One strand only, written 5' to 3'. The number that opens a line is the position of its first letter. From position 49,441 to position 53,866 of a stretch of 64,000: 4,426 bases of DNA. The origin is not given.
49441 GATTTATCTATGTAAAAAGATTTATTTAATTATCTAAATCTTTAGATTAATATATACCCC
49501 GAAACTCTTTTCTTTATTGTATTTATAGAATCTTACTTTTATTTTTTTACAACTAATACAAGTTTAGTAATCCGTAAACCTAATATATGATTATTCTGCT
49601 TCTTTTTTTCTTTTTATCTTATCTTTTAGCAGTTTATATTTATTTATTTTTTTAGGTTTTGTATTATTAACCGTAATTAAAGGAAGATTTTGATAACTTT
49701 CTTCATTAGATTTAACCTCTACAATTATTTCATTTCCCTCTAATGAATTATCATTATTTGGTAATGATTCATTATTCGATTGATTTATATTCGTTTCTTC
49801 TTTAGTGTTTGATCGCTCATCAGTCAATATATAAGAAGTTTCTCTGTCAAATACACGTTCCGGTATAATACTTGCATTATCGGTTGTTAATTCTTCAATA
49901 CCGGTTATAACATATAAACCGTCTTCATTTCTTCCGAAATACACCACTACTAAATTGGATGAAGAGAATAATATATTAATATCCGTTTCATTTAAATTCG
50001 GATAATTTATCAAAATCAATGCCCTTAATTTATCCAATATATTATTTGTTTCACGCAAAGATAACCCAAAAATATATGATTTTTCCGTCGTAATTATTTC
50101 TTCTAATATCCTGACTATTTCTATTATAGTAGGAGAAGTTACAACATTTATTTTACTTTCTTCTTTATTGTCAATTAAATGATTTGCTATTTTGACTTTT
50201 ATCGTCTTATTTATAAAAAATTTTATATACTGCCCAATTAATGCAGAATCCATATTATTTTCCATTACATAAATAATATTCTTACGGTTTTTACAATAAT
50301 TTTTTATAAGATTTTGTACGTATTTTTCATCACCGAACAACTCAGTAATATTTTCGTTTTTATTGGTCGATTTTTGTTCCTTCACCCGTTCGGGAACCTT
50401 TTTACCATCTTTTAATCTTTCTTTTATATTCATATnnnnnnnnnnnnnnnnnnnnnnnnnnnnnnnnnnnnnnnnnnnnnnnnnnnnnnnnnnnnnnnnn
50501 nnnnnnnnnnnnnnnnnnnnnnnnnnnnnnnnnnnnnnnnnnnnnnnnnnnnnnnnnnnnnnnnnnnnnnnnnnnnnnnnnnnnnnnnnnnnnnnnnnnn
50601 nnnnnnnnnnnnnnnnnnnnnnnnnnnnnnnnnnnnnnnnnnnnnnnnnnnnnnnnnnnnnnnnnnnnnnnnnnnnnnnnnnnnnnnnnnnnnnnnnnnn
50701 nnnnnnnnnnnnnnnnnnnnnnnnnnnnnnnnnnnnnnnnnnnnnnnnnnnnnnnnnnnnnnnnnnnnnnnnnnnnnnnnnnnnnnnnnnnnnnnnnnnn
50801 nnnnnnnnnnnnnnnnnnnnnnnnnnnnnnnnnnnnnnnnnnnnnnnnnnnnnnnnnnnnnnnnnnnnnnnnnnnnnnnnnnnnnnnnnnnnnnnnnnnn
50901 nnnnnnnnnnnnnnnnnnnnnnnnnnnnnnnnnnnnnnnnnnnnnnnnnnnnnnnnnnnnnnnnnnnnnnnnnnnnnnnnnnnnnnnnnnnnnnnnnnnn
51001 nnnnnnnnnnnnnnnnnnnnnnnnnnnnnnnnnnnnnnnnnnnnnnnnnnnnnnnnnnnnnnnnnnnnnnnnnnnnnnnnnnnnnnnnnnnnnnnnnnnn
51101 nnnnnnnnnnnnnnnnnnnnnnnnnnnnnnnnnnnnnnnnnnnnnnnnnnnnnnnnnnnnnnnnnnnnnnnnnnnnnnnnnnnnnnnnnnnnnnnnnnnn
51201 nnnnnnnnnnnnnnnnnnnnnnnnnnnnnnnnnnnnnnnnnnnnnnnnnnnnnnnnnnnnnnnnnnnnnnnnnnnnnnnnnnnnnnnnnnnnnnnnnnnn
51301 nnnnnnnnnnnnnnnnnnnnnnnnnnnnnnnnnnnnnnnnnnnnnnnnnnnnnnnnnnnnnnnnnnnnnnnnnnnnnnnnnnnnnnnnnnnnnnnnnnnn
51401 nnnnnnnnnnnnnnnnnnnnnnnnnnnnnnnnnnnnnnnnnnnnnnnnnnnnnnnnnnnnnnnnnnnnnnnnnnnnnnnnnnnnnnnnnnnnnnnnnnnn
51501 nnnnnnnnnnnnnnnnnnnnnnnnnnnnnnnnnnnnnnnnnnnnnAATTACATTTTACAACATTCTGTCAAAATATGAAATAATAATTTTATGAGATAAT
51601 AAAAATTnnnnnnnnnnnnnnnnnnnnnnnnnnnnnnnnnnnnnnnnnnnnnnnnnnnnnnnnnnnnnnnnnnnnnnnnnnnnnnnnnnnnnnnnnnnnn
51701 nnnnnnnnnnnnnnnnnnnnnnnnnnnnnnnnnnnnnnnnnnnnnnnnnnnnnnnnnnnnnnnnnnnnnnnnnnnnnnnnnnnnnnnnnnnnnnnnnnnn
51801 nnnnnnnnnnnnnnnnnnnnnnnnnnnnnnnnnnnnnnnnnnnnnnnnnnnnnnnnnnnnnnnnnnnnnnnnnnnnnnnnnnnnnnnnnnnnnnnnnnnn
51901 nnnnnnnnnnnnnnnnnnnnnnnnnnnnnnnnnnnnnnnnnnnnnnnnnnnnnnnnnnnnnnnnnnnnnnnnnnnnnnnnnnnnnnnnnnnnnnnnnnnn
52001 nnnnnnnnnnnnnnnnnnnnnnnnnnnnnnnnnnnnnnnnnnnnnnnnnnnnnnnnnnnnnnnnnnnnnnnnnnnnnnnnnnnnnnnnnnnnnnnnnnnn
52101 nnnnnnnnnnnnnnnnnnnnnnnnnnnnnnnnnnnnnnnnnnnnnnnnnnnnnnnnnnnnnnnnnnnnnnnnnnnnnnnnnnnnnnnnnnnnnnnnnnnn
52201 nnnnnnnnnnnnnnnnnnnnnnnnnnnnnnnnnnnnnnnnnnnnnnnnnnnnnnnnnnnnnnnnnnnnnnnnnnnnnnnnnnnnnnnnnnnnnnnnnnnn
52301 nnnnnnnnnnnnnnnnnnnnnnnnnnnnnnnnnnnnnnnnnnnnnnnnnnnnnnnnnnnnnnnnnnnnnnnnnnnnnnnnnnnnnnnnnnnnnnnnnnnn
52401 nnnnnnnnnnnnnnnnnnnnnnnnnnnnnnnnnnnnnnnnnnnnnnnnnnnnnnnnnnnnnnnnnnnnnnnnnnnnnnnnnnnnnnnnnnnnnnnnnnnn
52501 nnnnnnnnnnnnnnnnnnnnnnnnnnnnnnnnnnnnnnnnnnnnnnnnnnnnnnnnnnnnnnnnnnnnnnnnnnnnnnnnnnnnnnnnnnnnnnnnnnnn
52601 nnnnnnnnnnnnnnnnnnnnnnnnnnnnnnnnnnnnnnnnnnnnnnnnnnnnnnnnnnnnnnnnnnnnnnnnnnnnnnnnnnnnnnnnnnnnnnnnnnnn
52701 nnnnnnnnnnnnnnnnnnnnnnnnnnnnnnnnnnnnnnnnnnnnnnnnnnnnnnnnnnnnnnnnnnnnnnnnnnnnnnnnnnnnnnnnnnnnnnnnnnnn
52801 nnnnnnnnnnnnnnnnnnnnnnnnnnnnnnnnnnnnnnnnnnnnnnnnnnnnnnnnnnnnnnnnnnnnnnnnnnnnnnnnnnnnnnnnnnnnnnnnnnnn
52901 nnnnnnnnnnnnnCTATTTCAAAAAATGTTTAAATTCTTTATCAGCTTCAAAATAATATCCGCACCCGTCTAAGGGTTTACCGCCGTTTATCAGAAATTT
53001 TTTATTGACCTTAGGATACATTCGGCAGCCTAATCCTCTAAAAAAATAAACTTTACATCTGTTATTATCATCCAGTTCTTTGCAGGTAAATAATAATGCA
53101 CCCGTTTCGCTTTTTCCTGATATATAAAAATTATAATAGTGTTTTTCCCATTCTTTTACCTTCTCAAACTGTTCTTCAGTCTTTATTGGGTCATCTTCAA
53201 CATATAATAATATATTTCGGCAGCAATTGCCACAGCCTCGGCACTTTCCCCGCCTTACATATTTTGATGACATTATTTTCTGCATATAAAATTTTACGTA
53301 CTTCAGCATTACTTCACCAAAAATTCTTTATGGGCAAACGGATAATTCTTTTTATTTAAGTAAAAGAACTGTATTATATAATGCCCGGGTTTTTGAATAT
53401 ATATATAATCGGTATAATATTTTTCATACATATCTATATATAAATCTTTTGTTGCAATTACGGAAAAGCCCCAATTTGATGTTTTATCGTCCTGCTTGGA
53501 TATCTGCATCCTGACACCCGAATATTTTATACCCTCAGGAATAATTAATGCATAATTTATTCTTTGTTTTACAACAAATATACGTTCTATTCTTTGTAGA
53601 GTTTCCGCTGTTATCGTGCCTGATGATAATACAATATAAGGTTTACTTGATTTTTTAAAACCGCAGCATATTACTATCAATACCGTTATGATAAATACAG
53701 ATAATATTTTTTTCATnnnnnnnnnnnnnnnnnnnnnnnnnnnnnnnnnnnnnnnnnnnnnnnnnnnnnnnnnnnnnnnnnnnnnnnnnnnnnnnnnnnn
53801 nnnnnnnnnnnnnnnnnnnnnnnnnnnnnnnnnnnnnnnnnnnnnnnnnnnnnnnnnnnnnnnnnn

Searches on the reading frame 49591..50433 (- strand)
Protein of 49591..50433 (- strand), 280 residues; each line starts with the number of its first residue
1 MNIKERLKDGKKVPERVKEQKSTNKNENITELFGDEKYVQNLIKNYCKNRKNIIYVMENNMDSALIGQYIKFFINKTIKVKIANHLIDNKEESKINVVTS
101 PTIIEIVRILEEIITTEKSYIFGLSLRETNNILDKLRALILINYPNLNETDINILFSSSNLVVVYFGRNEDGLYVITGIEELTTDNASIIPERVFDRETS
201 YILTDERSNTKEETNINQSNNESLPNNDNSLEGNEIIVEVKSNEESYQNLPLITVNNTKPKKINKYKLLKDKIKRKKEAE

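Call 38: find_encoding_contigs(protein=window:49591-50433:-, flank=10000, max_places=10)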
Protein window:49591-50433:- (280 aa): 4 contigs read that carry it; 4 places shown.
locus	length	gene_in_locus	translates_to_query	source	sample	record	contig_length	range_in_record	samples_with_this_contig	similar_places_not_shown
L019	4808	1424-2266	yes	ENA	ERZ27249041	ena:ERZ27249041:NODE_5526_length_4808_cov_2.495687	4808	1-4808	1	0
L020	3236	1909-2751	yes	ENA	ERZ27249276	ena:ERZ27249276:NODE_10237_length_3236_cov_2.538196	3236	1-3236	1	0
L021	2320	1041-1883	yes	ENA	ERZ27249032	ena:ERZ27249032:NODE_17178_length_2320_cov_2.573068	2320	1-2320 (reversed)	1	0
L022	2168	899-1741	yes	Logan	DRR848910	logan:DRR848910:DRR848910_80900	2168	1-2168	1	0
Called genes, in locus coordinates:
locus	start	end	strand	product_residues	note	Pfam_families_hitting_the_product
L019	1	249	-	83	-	?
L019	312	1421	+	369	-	PF01656:CbiA (weak), PF13614:AAA_31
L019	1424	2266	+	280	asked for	-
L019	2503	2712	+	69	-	-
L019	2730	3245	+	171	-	PF00072:Response_reg, PF08281:Sigma70_r4_2 (weak), PF00196:GerE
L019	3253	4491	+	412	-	PF00512:HisKA (faint), PF02518:HATPase_c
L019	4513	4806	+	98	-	?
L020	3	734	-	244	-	?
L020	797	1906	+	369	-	PF01656:CbiA (weak), PF13614:AAA_31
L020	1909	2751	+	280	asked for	-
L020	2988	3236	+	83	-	?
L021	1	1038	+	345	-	?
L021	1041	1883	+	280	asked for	-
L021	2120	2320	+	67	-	?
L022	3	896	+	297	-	?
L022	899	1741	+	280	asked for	-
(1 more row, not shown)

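Call 50: search_protein_families(library=pfam, proteins=[window:49591-50433:-])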
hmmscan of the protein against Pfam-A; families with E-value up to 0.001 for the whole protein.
window:49591-50433:- (280 aa): 0 families

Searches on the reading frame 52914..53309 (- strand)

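Call 50: search_protein_families(library=pfam, proteins=[window:52914-53309:-])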
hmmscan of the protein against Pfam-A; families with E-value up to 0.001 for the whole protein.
window:52914-53309:- (131 aa): 1 family
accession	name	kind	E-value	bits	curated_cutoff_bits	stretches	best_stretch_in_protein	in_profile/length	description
PF03692.20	CxxCxxCC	-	3.5e-09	37.7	23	1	22-105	1-76/85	Putative zinc- or iron-chelating domain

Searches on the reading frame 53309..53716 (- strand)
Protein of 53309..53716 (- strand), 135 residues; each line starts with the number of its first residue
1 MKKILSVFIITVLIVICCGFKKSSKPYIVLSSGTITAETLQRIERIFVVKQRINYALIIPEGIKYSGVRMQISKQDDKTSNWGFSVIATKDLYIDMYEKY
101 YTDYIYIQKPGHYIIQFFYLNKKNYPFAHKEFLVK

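Call 37: list_cluster_members(proteins=[window:53309-53716:-, window:52914-53309:-, window:28440-28877:+, window:8203-8742:+, window:5327-5950:+, window:60446-61066:+, window:61145-61831:+, window:49591-50433:-, window:1099-1803:+, window:8766-9131:-])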
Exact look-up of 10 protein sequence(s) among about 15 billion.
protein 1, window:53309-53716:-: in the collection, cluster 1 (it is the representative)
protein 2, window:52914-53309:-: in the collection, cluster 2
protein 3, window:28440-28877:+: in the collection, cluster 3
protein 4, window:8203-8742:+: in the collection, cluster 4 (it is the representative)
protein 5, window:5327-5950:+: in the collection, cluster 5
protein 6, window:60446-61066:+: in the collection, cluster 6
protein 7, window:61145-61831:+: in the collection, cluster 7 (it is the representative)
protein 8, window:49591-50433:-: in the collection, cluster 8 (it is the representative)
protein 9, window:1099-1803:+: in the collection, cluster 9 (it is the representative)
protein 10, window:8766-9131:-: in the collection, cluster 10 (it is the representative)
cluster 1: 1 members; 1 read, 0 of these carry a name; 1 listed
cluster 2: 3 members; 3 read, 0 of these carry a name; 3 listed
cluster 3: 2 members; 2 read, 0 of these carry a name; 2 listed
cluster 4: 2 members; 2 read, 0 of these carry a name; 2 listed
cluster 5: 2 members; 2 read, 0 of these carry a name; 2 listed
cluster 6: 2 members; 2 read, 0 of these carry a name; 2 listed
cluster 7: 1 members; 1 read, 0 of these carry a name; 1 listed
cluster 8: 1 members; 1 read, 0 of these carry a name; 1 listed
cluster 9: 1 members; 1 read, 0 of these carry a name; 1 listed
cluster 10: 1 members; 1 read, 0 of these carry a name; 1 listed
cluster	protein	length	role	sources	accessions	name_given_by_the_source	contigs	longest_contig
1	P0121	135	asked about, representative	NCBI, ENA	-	-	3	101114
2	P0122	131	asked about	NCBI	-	-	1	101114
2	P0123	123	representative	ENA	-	-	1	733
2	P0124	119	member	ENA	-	-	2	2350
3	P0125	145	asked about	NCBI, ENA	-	-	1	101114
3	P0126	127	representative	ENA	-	-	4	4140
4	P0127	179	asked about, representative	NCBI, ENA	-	-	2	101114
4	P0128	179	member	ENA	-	-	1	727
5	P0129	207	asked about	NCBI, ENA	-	-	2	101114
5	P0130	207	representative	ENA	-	-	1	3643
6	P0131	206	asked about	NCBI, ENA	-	-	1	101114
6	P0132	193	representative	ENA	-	-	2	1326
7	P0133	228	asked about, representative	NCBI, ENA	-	-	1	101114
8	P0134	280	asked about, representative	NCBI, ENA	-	-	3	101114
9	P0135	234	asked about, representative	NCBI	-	-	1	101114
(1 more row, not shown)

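Call 50: search_protein_families(library=pfam, proteins=[window:53309-53716:-])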
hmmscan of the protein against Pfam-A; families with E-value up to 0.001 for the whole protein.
window:53309-53716:- (135 aa): 0 families
